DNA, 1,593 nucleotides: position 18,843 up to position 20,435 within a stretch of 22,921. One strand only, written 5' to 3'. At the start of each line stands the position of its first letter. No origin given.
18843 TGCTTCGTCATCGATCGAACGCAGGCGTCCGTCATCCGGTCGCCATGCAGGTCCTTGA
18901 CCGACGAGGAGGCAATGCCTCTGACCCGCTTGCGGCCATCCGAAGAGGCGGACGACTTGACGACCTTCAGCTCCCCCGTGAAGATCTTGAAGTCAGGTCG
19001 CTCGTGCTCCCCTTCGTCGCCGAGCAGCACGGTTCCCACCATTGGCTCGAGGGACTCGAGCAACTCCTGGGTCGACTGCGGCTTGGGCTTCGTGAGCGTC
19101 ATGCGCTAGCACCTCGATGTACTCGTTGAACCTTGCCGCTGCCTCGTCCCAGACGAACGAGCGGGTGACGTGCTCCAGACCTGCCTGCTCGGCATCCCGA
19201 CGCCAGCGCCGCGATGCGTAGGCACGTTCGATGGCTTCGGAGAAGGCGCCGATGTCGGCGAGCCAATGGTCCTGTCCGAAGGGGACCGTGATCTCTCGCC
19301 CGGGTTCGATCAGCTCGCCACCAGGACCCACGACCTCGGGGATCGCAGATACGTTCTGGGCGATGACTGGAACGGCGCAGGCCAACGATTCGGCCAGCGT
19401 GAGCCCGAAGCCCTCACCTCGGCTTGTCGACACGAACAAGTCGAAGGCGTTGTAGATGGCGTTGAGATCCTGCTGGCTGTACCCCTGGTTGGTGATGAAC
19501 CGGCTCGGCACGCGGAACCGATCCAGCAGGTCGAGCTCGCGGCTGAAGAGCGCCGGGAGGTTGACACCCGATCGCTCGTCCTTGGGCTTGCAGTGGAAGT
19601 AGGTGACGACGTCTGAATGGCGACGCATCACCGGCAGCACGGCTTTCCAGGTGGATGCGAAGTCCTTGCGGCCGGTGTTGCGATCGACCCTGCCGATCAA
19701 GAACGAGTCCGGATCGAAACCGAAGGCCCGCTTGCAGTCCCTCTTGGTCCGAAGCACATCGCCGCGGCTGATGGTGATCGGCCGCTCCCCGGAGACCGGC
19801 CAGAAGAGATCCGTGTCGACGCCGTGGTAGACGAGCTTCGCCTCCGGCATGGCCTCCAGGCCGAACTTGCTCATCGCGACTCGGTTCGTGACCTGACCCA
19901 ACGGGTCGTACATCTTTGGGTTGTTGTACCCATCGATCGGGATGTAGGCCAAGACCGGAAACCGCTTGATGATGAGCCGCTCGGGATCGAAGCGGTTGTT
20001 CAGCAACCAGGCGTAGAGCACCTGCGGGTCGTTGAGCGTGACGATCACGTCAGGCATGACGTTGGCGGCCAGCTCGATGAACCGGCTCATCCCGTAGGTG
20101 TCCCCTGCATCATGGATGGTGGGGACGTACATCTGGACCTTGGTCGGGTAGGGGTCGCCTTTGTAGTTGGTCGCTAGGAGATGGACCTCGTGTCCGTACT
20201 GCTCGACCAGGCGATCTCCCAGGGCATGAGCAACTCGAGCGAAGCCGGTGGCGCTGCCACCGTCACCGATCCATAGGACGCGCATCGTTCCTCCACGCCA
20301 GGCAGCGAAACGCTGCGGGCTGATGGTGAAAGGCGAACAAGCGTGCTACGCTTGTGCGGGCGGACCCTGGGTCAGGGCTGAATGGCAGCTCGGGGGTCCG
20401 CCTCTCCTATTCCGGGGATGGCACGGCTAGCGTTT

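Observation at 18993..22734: Sugar-modification cassette wired directly into the head-assembly operon (candidate virion glycosylation system)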

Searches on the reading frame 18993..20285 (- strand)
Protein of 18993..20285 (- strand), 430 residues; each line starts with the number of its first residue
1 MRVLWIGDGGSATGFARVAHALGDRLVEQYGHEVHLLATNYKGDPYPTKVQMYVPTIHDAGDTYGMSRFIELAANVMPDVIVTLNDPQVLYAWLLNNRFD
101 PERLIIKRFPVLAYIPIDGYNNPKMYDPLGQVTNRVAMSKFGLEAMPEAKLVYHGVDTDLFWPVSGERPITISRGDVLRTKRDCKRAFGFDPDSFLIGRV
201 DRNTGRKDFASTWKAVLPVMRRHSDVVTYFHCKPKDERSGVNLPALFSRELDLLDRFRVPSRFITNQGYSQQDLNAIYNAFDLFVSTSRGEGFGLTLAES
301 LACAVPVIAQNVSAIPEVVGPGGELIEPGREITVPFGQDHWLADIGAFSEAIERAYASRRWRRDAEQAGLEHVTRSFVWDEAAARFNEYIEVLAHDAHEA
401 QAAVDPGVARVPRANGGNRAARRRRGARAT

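Call 5: search_protein_families(library=pfam, proteins=[window:18993-20285:-], max_evalue=0.01)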
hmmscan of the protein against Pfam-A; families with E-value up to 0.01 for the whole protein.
window:18993-20285:- (430 aa): 5 families
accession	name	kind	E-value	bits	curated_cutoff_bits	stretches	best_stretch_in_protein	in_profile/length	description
PF13692.12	Glyco_trans_1_4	-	4.2e-14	53.5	27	1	259-329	57-127/142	Glycosyl transferases group 1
PF00534.26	Glycos_transf_1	-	2.6e-12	47.1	26.4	1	270-329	82-143/172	Glycosyl transferases group 1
PF20706.3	GT4-conflict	-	6.9e-08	32.3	26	1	270-385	271-384/385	Family 4 Glycosyltransferase in conflict systems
PF13524.12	Glyco_trans_1_2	-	0.00033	21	25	1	269-386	35-142/144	Glycosyl transferase-like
PF13439.12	Glyco_transf_4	-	0.0018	18.7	28.5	0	14-81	3-76/170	Glycosyltransferase Family 4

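Call 6: search_protein_families(library=phrogs, proteins=[window:18993-20285:-], max_evalue=0.001)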
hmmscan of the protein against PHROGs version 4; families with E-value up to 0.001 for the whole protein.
window:18993-20285:- (430 aa): 3 families
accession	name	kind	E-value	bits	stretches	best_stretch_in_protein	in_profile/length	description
phrog_2170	-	moron, auxiliary metabolic gene and host takeover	1.7e-31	110.6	1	10-392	13-371/374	glycosyltransferase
phrog_26352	-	unknown function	1.2e-05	25.3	1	260-388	218-337/346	-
phrog_4356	-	moron, auxiliary metabolic gene and host takeover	1.3e-05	25.6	1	272-355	185-270/307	glycosyltransferase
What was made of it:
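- Checked: 18993-20285 is a GT-B/GT4 enzyme: Glyco_trans_1_4 E=4e-14 and Glycos_transf_1 E=3e-12 (call 5), phrog_2170 E=2e-31 (call 6).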

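Call 8: search_dna_similar(query=window:18993-20285:-, collection=phages, mode=protein, max_rows=30)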
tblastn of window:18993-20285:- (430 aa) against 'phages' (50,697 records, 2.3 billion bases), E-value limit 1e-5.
Records with a match: 11; places in all: 11; records where one place covers at least 80% of the query: 5.
Best place of each record, by identity: <60% 11.
By first word of the organism name: Synechococcus 3; Microcystis 2; Tetrasphaera 2; Bacteriophage 2; Pontimonas 1; Rhodothermus 1.
By host as written in the record: Synechococcus sp. CB0101 2; Tetrasphaera jenkinsii 2; - 2; Pontimonas salivibrio CL-TW6 1; Synechococcus sp. PCCC-A2c 1; Microcystis aeruginosa 1; Rhodothermus marinus 1; Microcystis elabens 1.
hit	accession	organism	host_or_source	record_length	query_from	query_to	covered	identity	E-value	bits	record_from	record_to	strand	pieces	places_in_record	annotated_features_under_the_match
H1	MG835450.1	Pontimonas phage phiPsal1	Pontimonas salivibrio CL-TW6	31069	10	386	88%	25.9%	3e-18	93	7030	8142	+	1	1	group I glycosyltransferase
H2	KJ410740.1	Synechococcus phage S-EIVl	Synechococcus sp. PCCC-A2c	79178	2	387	90%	24.8%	5e-24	110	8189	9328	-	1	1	glycosyl transferase group I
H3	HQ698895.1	Synechococcus phage S-CBS4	Synechococcus sp. CB0101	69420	2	359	83%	26.3%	2e-24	112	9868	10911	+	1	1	glycosyl transferase group I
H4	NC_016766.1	Synechococcus phage S-CBS4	Synechococcus sp. CB0101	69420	2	359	83%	26.3%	2e-24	112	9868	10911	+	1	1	glycosyltransferase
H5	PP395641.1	Microcystis phage Mae-JY09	Microcystis aeruginosa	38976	1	366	85%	25.1%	5e-16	87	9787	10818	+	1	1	RfaG glycosyltransferase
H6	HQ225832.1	Tetrasphaera phage TJE1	Tetrasphaera jenkinsii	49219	2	308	71%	29.4%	1e-25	115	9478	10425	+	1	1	glycosyl transferase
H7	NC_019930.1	Tetrasphaera phage TJE1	Tetrasphaera jenkinsii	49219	2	308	71%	29.4%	1e-25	115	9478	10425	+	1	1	glycosyltransferase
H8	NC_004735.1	Rhodothermus phage RM378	Rhodothermus marinus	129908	78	315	55%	23.2%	4e-6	55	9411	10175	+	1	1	glycosyltransferase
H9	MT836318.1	Bacteriophage sp.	human fecal samples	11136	261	395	31%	30.9%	2e-6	56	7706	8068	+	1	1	record has no annotation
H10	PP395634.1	Microcystis phage Mel-JY01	Microcystis elabens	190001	152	320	39%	23.6%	3e-6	56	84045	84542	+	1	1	putative glycosyltransferases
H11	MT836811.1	Bacteriophage sp.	human fecal samples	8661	237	328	21%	32.0%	1e-6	57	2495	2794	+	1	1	record has no annotation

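Call 10: get_annotated_region(hit=H6, flank=8000)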
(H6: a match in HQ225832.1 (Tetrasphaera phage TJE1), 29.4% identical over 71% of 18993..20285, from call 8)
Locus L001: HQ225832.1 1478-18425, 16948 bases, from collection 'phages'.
description: Tetrasphaera phage TJE1, complete genome.
organism: Tetrasphaera phage TJE1 (NCBI taxid 981335)
taxonomy: Viruses; Duplodnaviria; Heunggongvirae; Uroviricota; Caudoviricetes; Tijeunavirus; Tijeunavirus TJE1
host: Tetrasphaera jenkinsii; source: -; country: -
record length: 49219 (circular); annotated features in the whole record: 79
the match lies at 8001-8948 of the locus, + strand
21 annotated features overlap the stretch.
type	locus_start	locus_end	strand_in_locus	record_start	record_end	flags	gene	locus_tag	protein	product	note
CDS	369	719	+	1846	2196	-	-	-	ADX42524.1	single strand binding protein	orf4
CDS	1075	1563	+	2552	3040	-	-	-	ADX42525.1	lytic transglycosylase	orf5; lysozyme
CDS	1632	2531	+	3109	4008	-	-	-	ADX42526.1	hypothetical protein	orf6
CDS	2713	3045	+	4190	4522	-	-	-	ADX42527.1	hypothetical protein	orf7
CDS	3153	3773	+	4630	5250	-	-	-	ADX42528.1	hypothetical protein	orf8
repeat_region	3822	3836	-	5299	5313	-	-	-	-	-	inverted repeat 1 (IR1)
CDS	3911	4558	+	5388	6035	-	-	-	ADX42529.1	nucleotidyl transferase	orf9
CDS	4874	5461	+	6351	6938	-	-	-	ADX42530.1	nucleotide kinase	orf10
CDS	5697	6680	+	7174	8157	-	-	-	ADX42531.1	epimerase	orf11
CDS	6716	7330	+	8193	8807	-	-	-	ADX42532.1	methyltransferase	orf12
CDS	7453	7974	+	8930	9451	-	-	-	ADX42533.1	hypothetical protein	orf13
CDS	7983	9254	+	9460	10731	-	-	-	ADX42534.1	glycosyl transferase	orf14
CDS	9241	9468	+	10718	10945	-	-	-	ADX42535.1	hypothetical protein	orf15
CDS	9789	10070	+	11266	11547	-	-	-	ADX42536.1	hypothetical protein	orf16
CDS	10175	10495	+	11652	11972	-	-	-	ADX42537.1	hypothetical protein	orf17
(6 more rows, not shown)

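Call 11: get_annotated_region(hit=H1, flank=7000)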
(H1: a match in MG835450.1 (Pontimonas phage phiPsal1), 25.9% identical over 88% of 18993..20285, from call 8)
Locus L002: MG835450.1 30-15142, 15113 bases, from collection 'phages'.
description: Pontimonas phage phiPsal1, complete genome.
organism: Pontimonas phage phiPsal1 (NCBI taxid 2079347)
taxonomy: Viruses; Duplodnaviria; Heunggongvirae; Uroviricota; Caudoviricetes
host: Pontimonas salivibrio CL-TW6; source: -; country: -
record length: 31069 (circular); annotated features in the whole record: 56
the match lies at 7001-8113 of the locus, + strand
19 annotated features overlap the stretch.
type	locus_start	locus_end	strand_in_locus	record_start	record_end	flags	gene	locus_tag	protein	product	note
CDS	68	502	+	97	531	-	-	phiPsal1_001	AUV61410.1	small terminase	-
CDS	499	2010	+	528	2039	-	-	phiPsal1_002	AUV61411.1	large terminase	-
CDS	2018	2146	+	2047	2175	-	-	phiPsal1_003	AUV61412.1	hypothetical protein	no BlastP matches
CDS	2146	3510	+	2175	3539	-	-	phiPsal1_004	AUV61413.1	portal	-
CDS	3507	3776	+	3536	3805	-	-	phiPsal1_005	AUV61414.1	hypothetical protein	BlastP matches in metagenome data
CDS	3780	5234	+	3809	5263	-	-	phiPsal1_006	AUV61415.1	prohead protease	-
CDS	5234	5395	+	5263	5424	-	-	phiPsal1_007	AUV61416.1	hypothetical protein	no BlastP matches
CDS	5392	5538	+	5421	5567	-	-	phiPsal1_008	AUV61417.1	hypothetical protein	no BlastP matches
CDS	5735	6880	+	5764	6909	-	-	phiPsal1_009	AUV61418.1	major capsid protein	HK97 including scaffold/propeptide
CDS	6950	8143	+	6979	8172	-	-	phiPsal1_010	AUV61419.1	group I glycosyltransferase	-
CDS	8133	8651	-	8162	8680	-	-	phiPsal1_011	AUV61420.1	SAM dependent methyltransferase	-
CDS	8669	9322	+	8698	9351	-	-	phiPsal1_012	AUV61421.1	GT2 family glycosyltransferase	-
CDS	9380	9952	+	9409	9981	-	-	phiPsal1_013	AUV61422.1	neck protein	neck protein HK97 gp6 family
CDS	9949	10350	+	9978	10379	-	-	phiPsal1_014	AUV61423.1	tail completion protein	-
CDS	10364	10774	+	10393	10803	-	-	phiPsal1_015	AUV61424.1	tail tube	-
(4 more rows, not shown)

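Call 12: get_annotated_region(hit=H3, flank=8000)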
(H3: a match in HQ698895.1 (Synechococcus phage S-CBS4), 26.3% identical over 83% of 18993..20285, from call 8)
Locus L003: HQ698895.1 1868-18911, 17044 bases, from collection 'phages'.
description: Synechococcus phage S-CBS4, complete genome.
organism: Synechococcus phage S-CBS4 (NCBI taxid 756275)
taxonomy: Viruses; Duplodnaviria; Heunggongvirae; Uroviricota; Caudoviricetes
host: Synechococcus sp. CB0101; source: -; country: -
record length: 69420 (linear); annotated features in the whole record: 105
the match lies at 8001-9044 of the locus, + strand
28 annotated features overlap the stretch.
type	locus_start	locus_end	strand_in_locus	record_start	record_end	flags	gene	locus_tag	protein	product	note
CDS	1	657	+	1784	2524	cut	-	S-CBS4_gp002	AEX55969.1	hypothetical protein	-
CDS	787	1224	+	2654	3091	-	-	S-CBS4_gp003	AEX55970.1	endonuclease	-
CDS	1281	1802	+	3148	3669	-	-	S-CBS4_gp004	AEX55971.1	phosphohydrolase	-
CDS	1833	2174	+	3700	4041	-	-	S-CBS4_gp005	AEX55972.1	hypothetical protein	-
CDS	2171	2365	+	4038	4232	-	rnf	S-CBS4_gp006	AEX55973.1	nitrogen fixation protein-like protein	Rnf-Nqr; similar to Rhodobacter-specific nitrogen fixation protein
CDS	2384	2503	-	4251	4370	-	-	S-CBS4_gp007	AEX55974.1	hypothetical protein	-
CDS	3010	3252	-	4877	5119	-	-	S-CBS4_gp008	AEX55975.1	hypothetical protein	-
CDS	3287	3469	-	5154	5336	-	-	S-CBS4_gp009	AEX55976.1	hypothetical protein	-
CDS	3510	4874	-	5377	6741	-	terL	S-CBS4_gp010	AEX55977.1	terminase large subunit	-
CDS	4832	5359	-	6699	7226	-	-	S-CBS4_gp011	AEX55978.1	hypothetical protein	-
CDS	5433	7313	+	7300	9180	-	-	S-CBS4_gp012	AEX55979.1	portal protein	-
CDS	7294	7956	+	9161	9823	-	-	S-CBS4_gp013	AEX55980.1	hypothetical protein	-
CDS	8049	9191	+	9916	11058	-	-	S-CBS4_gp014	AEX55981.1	glycosyl transferase group I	-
CDS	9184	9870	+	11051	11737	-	-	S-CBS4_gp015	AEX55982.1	hypothetical protein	-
CDS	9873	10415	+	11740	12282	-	-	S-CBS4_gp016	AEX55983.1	methyltransferase type II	-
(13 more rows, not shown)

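Call 16: find_encoding_contigs(protein=window:18993-20285:-, flank=10000, max_places=6)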
Protein window:18993-20285:- (430 aa): no gene with exactly this product is on record in the collection.

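Call 17: find_related_loci(query=window:18993-20285:-, collection=viral_contigs, flank=10000)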
Query window:18993-20285:- (430 aa) in viral_contigs; peptide patterns used: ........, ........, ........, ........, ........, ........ (x = any residue, [..] = any of these).
No stretch of DNA in the collection matches any of the patterns.
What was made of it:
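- Tried and rejected: It found nothing (call 17).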

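Call 18: find_homologous_proteins(query=window:18993-20285:-, max_evalue=0.00001)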
Query window:18993-20285:- (430 aa): 912 proteins with E <= 0.00001 among 8000 candidates; the best 120 are listed.
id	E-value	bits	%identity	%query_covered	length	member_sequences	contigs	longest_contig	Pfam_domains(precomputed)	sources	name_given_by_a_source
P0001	1.3e-293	992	100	100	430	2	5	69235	PF00534.27,PF20706.4,PF13692.13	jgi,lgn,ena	-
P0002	1.7e-220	751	75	97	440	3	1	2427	PF00534.27,PF13524.13,PF20706.4,PF13692.13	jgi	jgi:glycosyltransferase involved in cell wall biosynthesis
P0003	3.8e-200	684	68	99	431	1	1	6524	PF00534.27,PF13524.13,PF20706.4,PF13692.13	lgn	-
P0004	4.0e-199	680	68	100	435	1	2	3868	PF00534.27,PF13524.13,PF20706.4,PF13692.13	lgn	-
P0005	1.7e-177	609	65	91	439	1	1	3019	PF00534.27,PF13524.13,PF20706.4,PF13692.13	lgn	-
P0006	5.9e-177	607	63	95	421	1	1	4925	PF00534.27,PF13524.13,PF13439.13,PF20706.4,PF13692.13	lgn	-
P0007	4.7e-176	604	64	91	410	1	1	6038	PF00534.27,PF13524.13,PF20706.4,PF13692.13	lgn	-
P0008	1.7e-175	602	65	91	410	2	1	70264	PF00534.27,PF13524.13,PF20706.4,PF13692.13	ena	-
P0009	2.1e-175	602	63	94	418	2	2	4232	PF00534.27,PF13524.13,PF20706.4,PF13692.13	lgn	-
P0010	1.7e-172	592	63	92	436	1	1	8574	PF00534.27,PF13524.13,PF20706.4,PF13692.13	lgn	-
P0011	1.8e-171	589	63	95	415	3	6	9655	PF00534.27,PF13439.13,PF20706.4,PF13692.13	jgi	-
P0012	1.6e-170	586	61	95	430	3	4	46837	PF00534.27,PF20706.4,PF13692.13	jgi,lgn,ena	jgi:glycosyltransferase involved in cell wall biosynthesis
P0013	3.1e-170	585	63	92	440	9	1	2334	PF00534.27,PF13524.13,PF20706.4,PF13692.13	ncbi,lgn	-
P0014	9.7e-169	580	59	97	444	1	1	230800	PF00534.27,PF13524.13,PF20706.4,PF13692.13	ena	-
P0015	1.7e-167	576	60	93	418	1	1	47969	PF00534.27,PF13524.13,PF13439.13,PF20706.4,PF13692.13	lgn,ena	-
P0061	2.9e-148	513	56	91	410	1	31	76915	PF00534.27,PF20706.4,PF13692.13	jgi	jgi:glycosyltransferase involved in cell wall biosynthesis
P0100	5.7e-140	485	54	94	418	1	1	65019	PF00534.27,PF13524.13,PF20706.4,PF13692.13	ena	-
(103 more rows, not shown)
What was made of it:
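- JGI names the homologues 'glycosyltransferase involved in cell wall biosynthesis' (call 18).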

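Call 19: find_encoding_contigs(protein=P0001, flank=10000, max_places=4)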
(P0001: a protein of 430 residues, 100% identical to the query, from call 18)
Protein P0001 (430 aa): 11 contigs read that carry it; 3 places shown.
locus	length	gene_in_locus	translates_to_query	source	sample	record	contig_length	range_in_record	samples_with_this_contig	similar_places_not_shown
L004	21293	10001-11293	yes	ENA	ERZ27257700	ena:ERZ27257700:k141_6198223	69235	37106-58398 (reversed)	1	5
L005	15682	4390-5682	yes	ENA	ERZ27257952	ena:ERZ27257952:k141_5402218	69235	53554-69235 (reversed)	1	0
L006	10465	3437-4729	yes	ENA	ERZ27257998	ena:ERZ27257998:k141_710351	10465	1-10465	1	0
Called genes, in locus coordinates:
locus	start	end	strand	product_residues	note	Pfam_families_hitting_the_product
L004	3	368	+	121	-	-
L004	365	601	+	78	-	-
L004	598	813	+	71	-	-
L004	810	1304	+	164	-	-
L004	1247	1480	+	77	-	-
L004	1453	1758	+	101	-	-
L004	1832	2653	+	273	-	PF01551:Peptidase_M23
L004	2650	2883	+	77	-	-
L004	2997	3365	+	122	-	PF01242:PTPS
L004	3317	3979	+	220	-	PF02195:ParB_N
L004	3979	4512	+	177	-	-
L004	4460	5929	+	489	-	PF17289:Terminase_6C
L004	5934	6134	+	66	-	-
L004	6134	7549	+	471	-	PF04860:Phage_portal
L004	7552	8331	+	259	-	-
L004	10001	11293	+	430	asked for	PF20706:GT4-conflict, PF13692:Glyco_trans_1_4, PF00534:Glycos_transf_1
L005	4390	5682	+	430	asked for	PF20706:GT4-conflict, PF13692:Glyco_trans_1_4, PF00534:Glycos_transf_1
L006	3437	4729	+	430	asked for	PF20706:GT4-conflict, PF13692:Glyco_trans_1_4, PF00534:Glycos_transf_1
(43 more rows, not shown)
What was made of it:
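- Checked: Terminase lies before it (call 19). Metagenome gene callers start it at 19042, giving a 50-nt overlap (call 19).
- A PTPS/QueD-like gene lies near the terminase gene (call 19).
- Tried and rejected: This failed on the first try (call 16) but worked through P0001 (call 19).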

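Call 20: find_encoding_contigs(protein=P0014, flank=10000, max_places=2)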
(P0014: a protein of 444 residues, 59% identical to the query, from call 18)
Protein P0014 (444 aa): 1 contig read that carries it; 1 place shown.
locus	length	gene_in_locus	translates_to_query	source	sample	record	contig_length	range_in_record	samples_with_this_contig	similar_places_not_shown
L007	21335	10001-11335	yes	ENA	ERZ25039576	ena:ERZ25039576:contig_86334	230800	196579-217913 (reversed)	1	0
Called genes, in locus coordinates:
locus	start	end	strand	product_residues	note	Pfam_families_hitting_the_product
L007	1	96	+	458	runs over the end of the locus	-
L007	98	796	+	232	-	-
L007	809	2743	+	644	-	-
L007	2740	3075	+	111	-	-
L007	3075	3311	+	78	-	-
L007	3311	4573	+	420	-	PF21722:Gly_rich_2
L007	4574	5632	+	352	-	PF04860:Phage_portal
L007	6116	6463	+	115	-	-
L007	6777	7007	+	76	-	-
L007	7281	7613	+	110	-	-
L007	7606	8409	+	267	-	-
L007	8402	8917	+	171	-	-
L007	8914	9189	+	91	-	-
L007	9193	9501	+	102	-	-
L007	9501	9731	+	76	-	-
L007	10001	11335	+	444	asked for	PF20706:GT4-conflict, PF13692:Glyco_trans_1_4, PF13524:Glyco_trans_1_2 (weak), PF00534:Glycos_transf_1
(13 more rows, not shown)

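Call 21: find_encoding_contigs(protein=P0061, flank=10000, max_places=2)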
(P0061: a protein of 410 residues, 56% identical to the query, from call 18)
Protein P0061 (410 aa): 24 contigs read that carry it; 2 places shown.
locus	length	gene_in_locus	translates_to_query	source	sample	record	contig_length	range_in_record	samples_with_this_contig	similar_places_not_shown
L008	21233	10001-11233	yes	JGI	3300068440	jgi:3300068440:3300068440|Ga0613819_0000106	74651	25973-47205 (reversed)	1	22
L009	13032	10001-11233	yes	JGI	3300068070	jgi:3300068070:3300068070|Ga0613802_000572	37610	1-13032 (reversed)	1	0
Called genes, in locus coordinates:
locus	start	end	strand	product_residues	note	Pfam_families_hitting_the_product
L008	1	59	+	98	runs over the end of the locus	-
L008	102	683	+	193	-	PF13489:Methyltransf_23, PF08242:Methyltransf_12 (faint)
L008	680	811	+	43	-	-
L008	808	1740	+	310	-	PF01073:3Beta_HSD (faint), PF01370:Epimerase, PF16363:GDP_Man_Dehyd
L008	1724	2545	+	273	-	PF00535:Glycos_transf_2, PF13641:Glyco_tranf_2_3 (weak)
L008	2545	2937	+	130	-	-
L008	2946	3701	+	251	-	PF01551:Peptidase_M23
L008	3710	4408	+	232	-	-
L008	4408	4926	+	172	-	-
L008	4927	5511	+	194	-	-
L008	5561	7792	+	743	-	-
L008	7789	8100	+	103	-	PF10651:BppU_N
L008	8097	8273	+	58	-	-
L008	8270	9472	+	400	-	-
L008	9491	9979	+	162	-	PF01551:Peptidase_M23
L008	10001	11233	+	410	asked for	PF00534:Glycos_transf_1, PF13692:Glyco_trans_1_4, PF20706:GT4-conflict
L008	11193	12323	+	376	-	PF04586:Peptidase_S78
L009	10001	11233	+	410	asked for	PF00534:Glycos_transf_1, PF13692:Glyco_trans_1_4, PF20706:GT4-conflict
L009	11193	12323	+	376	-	PF04586:Peptidase_S78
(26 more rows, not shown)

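Call 22: find_encoding_contigs(protein=P0100, flank=10000, max_places=2)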
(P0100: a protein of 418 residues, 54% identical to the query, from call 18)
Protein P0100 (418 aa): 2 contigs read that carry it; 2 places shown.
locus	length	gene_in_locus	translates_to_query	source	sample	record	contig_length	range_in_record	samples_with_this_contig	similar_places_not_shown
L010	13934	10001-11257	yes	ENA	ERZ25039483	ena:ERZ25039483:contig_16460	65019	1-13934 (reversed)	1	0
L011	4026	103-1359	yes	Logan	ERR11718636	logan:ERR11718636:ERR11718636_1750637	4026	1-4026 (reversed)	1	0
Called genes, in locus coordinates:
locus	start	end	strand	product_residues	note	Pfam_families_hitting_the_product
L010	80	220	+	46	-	-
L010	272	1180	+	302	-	PF01551:Peptidase_M23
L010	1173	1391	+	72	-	-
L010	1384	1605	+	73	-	-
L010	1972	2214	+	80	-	-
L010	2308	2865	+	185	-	PF02195:ParB_N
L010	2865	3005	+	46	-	-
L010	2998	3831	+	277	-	PF00112:Peptidase_C1 (weak)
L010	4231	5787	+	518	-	PF17289:Terminase_6C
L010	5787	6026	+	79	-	-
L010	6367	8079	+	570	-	PF04860:Phage_portal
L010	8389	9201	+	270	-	PF00535:Glycos_transf_2 (weak)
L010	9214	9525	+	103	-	-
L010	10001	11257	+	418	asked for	PF20706:GT4-conflict, PF13692:Glyco_trans_1_4, PF13524:Glyco_trans_1_2 (weak), PF00534:Glycos_transf_1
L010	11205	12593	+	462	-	PF04586:Peptidase_S78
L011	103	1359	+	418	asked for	PF20706:GT4-conflict, PF13692:Glyco_trans_1_4, PF13524:Glyco_trans_1_2 (weak), PF00534:Glycos_transf_1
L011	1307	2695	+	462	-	PF04586:Peptidase_S78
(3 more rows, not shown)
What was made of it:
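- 17549..19102 (-): Prohead serine protease (S78/HK97-like) fused to an acidic, coiled-coil scaffold-like C-terminal part. The start is either 19102 or 19042. Relatives carry PF04586 (call 21, call 22).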
